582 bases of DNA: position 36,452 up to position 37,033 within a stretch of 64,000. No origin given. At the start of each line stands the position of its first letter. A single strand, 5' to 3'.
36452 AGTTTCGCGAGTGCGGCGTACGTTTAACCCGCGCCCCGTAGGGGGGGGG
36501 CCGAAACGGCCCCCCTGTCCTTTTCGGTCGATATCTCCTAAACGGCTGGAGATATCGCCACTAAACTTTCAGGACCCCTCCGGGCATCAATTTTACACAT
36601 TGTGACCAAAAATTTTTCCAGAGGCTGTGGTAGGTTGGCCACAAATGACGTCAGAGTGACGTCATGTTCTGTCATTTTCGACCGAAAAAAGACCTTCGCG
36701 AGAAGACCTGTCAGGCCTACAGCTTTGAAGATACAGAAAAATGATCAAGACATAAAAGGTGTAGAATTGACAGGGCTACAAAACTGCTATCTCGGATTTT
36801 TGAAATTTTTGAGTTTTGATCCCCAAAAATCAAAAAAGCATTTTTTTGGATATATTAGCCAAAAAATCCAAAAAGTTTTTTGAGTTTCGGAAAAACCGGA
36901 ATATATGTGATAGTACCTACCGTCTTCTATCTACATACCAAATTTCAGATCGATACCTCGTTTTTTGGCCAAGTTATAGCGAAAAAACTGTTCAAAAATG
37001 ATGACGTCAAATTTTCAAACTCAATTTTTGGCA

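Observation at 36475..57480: Family of TTAA-specific MITEs with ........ termini; two full copies in opposite orientation 18.7 kb apart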

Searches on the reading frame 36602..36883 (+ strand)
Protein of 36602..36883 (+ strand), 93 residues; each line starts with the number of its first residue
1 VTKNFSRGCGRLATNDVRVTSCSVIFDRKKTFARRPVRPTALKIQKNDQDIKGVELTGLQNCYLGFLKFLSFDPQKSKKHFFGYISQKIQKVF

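Call 78: search_protein_families(library=pfam, proteins=[window:36602-36883:+], max_evalue=1)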
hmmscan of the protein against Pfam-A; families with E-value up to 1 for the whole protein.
window:36602-36883:+ (93 aa): 0 families
